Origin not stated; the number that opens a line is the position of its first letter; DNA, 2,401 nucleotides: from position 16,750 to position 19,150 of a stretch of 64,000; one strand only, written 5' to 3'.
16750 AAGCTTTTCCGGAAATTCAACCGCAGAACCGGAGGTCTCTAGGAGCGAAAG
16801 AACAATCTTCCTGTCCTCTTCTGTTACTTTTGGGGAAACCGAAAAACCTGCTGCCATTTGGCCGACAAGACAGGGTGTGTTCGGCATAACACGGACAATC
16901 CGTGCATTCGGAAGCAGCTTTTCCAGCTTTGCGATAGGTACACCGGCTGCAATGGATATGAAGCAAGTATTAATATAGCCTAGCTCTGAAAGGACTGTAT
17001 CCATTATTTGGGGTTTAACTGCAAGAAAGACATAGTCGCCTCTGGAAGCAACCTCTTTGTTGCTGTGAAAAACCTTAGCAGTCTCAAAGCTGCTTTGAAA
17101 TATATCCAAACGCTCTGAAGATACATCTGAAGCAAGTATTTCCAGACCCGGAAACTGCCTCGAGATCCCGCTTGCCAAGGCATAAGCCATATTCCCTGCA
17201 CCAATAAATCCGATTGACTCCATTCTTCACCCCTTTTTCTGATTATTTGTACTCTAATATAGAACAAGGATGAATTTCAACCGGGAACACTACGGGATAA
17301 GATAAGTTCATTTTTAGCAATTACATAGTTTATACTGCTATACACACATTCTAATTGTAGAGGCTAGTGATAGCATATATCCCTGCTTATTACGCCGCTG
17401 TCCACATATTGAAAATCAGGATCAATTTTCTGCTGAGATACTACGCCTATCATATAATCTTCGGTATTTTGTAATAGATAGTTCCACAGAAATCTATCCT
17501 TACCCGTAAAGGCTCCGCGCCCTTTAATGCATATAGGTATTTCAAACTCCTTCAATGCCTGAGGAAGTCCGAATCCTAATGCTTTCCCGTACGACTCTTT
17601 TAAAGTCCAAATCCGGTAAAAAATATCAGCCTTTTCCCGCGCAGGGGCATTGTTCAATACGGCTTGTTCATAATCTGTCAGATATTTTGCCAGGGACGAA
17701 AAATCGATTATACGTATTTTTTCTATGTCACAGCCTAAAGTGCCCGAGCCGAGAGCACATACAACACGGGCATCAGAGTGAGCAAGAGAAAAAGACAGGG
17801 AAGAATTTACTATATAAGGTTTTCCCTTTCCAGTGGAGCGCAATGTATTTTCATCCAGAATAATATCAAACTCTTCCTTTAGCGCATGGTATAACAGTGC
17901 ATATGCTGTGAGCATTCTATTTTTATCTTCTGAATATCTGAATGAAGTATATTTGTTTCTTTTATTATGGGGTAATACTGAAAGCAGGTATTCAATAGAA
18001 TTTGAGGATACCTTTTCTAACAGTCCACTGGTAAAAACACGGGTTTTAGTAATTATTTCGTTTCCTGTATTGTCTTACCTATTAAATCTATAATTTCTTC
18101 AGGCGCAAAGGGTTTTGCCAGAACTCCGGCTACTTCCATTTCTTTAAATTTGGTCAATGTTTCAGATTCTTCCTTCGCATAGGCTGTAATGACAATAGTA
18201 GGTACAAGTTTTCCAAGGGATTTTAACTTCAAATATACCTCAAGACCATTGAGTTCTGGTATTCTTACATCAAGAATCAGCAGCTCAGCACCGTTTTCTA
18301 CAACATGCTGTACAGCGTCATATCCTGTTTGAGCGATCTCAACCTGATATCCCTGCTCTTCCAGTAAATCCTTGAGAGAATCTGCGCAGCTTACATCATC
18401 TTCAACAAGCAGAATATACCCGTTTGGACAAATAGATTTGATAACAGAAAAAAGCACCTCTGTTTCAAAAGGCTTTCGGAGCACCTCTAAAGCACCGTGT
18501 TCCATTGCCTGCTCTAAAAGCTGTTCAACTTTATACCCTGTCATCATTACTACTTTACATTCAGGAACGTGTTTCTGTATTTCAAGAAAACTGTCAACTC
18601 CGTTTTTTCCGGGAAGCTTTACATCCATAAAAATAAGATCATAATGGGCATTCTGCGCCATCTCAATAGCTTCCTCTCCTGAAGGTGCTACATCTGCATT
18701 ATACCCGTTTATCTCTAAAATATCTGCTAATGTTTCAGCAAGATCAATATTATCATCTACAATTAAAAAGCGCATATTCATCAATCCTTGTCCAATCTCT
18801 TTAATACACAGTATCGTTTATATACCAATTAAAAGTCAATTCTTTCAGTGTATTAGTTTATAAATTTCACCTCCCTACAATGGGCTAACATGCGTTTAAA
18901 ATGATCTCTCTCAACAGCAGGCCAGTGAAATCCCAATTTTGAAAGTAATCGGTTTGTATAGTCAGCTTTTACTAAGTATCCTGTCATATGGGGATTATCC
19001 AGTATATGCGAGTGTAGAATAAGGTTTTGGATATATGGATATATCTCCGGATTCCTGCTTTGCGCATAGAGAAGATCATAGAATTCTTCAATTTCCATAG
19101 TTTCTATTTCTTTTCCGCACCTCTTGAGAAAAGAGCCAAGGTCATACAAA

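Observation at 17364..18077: PPTase N-terminus continues in frame upstream of its first ATG; only an ATA codon overlaps the regulator stop (ATAA junction)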

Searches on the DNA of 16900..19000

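Call 58: search_rna_families(source=window, start=16900, end=19000, threshold=evalue, max_evalue=1)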
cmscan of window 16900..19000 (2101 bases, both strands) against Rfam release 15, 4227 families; matches with E-value up to 1: 0.
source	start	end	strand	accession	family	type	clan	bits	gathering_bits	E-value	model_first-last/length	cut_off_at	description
